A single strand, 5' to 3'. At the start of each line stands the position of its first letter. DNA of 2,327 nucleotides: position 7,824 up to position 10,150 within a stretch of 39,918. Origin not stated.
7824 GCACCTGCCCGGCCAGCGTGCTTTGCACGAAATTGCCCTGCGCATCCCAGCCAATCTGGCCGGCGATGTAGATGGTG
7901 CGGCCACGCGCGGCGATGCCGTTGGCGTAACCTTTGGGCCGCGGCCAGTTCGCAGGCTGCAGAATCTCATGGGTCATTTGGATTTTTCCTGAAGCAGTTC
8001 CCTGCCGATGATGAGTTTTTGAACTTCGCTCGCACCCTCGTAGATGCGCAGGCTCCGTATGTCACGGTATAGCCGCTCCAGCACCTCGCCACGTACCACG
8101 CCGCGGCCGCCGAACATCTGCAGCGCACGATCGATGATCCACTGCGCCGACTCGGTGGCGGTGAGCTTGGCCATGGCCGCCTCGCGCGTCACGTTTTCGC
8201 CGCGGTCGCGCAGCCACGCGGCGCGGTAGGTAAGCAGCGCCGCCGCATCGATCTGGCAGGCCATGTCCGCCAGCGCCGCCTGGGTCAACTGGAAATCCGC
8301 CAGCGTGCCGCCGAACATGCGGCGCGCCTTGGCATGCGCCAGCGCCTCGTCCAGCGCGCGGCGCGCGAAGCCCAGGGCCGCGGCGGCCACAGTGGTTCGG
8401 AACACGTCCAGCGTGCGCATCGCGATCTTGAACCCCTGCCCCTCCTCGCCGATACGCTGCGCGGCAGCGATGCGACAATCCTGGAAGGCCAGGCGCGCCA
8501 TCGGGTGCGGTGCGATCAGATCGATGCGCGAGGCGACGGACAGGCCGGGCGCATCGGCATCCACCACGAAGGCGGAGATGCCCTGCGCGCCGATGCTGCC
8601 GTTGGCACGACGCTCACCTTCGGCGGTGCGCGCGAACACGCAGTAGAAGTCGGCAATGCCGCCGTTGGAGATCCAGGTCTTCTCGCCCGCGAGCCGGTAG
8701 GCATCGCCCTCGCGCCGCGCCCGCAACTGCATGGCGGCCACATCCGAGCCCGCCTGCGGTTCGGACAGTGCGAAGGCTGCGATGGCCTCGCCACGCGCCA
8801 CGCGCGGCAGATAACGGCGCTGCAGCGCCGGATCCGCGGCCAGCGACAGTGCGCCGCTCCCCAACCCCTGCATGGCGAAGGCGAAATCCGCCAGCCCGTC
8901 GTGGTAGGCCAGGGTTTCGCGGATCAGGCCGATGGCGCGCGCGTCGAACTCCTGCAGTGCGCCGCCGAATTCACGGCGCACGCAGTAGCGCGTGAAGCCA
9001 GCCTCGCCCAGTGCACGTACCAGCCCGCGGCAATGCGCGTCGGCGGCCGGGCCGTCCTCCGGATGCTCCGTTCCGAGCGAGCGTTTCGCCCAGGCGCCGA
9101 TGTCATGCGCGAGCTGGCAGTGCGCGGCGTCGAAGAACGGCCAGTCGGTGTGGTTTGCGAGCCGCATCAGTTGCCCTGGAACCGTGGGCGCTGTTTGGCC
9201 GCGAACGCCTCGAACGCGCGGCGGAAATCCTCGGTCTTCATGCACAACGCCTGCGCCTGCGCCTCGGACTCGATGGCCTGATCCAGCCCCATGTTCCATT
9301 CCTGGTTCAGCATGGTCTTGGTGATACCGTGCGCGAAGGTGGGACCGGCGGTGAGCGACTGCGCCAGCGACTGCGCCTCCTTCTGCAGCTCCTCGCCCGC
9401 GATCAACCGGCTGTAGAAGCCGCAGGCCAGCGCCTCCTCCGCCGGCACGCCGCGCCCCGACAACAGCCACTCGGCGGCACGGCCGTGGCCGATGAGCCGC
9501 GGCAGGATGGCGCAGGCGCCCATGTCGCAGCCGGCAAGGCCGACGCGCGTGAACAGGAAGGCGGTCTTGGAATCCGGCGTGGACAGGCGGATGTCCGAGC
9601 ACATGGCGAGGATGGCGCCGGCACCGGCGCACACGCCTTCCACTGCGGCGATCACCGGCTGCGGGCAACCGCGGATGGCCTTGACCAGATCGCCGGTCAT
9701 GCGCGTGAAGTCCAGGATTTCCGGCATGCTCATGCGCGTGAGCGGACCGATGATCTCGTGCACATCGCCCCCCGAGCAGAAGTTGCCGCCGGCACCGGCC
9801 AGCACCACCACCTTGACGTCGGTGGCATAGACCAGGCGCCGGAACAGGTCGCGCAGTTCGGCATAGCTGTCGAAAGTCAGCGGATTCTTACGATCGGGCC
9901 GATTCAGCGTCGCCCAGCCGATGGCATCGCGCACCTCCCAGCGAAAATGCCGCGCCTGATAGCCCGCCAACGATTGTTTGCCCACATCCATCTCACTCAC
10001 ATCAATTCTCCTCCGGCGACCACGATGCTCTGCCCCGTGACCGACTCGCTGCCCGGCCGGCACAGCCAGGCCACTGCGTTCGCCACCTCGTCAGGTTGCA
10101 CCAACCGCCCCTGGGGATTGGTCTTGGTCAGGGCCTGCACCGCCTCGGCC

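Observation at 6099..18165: Aryl-CoA catabolic supra-operon headed by a 2-oxoacid:ferredoxin oxidoreductase instead of an aryl-CoA ligase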

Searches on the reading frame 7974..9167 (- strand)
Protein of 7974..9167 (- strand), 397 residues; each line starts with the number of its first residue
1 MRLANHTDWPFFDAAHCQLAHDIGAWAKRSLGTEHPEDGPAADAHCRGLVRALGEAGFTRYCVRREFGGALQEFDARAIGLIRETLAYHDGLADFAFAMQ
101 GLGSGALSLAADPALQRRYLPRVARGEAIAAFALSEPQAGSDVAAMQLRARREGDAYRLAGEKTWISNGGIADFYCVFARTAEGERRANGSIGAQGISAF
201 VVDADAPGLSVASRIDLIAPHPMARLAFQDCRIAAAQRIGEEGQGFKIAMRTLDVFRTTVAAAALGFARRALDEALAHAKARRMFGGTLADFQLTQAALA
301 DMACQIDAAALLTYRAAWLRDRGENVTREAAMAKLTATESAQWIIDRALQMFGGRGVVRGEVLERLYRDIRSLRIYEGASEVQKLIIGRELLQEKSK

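Call 7: search_protein_families(library=pfam, proteins=[window:7974-9167:-])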
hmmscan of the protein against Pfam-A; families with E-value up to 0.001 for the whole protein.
window:7974-9167:- (397 aa): 4 families
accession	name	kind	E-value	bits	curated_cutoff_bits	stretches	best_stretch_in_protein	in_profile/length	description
PF00441.29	Acyl-CoA_dh_1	-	2.5e-49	167.7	22.4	1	243-392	1-150/150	Acyl-CoA dehydrogenase, C-terminal domain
PF02770.24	Acyl-CoA_dh_M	-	4.9e-21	75.1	33.3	1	131-231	1-97/97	Acyl-CoA dehydrogenase, middle domain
PF08028.16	Acyl-CoA_dh_2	-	5.3e-21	75.7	22.7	1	259-380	2-133/134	Acyl-CoA dehydrogenase, C-terminal domain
PF02771.21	Acyl-CoA_dh_N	-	7.8e-09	36.3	22.9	1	40-127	27-113/113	Acyl-CoA dehydrogenase, N-terminal domain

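Call 8: search_protein_families(library=ncbifam, proteins=[window:7974-9167:-])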
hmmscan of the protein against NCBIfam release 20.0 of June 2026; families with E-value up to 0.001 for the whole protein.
window:7974-9167:- (397 aa): 23 families
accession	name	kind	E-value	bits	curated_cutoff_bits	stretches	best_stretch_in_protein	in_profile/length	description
NF042972.1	AcrlCoAredClosAcrC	equivalog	2.2e-78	263.6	640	1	47-392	39-377/378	acryloyl-CoA reductase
NF043006.1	CyhCrbnylCoADH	equivalog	2.9e-66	224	650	1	56-396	47-380/380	cyclohexane-1-carbonyl-CoA dehydrogenase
TIGR03207.1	cyc_hxne_CoA_dh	equivalog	3e-65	220.3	575.35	1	46-390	34-370/372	cyclohexanecarboxyl-CoA dehydrogenase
NF053553.1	prodigi_MBC_PigA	equivalog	2.5e-58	198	500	1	54-391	46-379/381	prodigiosin MBC biosynthesis dehydrogenase PigA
NF045652.1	ProlPCPDhRedW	equivalog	2.6e-58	197.7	650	1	19-391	7-373/376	L-prolyl-[peptidyl-carrier protein] dehydrogenase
NF045552.1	GlutCoADH_Des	equivalog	3.5e-58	197.6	470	1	49-390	42-378/387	glutaryl-CoA dehydrogenase Acd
NF058590.1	AcCoDHFadEBacil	equivalog_domain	9.6e-55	186.2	600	1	46-393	55-412/586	acyl-CoA dehydrogenase FadE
NF042439.1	SulpropCoADesulf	equivalog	4.8e-54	183.6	600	1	44-395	24-374/379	3-sulfinopropanoyl-CoA desulfinase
NF008997.0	PRK12341.1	equivalog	5.2e-51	173.9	537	1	44-394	37-379/382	acyl-CoA dehydrogenase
NF002885.1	PRK03354.1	equivalog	1.6e-42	145.9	540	1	48-394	41-376/378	crotonobetainyl-CoA dehydrogenase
NF052270.1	Staph_DH_FadE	equivalog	6.7e-42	143.6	600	1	91-392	101-394/400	acyl-CoA dehydrogenase FadE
NF049984.1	Rv1679_FadE16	equivalog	1.1e-26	94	600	1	46-376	26-350/371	Rv1679 family acyl-CoA dehydrogenase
NF007000.1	PRK09463.1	subfamily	9.1e-26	90.4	600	1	53-369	82-412/726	acyl-CoA dehydrogenase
TIGR03203.1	pimD_small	equivalog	2.1e-21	76.4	652.7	1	101-358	91-343/378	pimeloyl-CoA dehydrogenase small subunit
NF009586.0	PRK13026.1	subfamily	2.5e-19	69.1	608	1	55-365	119-443/777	acyl-CoA dehydrogenase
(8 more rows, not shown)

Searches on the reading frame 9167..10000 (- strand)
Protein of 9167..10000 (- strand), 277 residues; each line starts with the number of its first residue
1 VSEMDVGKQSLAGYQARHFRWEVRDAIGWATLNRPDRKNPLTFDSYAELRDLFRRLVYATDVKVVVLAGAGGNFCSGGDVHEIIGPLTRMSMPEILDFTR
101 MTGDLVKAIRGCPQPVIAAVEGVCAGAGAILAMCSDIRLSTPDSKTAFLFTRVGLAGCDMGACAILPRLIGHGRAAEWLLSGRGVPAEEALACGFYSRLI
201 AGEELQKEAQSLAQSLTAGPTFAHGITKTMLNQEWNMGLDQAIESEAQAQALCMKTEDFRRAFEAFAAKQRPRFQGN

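Call 7: search_protein_families(library=pfam, proteins=[window:9167-10000:-])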
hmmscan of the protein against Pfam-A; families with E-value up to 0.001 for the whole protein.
window:9167-10000:- (277 aa): 2 families
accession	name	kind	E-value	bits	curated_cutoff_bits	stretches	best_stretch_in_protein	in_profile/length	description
PF00378.25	ECH_1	-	2.2e-40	139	27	1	25-276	4-250/251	Enoyl-CoA hydratase/isomerase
PF16113.10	ECH_2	-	3e-27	96.4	27.2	1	27-267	1-239/335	Enoyl-CoA hydratase/isomerase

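Call 8: search_protein_families(library=ncbifam, proteins=[window:9167-10000:-])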
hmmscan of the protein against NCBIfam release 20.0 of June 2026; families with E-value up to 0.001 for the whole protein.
window:9167-10000:- (277 aa): 69 families (the best 25 are shown)
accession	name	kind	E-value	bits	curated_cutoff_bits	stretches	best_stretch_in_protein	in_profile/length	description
NF006107.0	PRK08258.1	equivalog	1e-141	471.1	330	1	3-277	3-277/277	enoyl-CoA hydratase family protein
NF006699.0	PRK09245.1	subfamily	3.2e-48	164.3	354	1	22-276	8-265/266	crotonase/enoyl-CoA hydratase family protein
TIGR02280.1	PaaB1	equivalog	2.9e-44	151.5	345.15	1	23-276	5-255/256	2-(1,2-epoxy-1,2-dihydrophenyl)acetyl-CoA isomerase PaaG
NF004796.0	PRK06144.1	subfamily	2.9e-43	148.2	272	1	18-277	9-262/262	enoyl-CoA hydratase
NF046063.1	oxepin_alt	equivalog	3.1e-41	141.5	300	1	27-273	10-254/254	oxepin-CoA hydrolase, alternative type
NF004635.0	PRK05981.1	equivalog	9.9e-41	140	351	1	15-277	2-266/266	enoyl-CoA hydratase/isomerase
NF004781.0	PRK06127.1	subfamily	5.8e-40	137.6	291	1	18-276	12-268/269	enoyl-CoA hydratase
NF006007.0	PRK08138.1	subfamily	1.3e-39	136.1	355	1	25-276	16-260/261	enoyl-CoA hydratase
NF006109.0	PRK08260.1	subfamily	3.9e-39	134.7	320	1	18-276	5-277/296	enoyl-CoA hydratase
NF004857.0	PRK06210.1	equivalog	4.3e-39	134.6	341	1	16-276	7-274/275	enoyl-CoA hydratase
NF004794.0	PRK06142.1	equivalog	1.5e-38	133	308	1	18-276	7-272/273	crotonase/enoyl-CoA hydratase family protein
NF051848.1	EnCoAHydtEchA19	equivalog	1.8e-38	132.6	400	1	23-276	6-257/258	enoyl-CoA hydratase EchA19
NF005699.0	PRK07509.1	equivalog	3.9e-38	131.6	249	1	22-275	9-262/267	crotonase/enoyl-CoA hydratase family protein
NF004519.0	PRK05864.1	equivalog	1.1e-37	129.8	337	1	24-275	17-273/276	enoyl-CoA hydratase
NF004725.0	PRK06072.1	equivalog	1.4e-37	129.8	293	1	22-277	5-248/248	enoyl-CoA hydratase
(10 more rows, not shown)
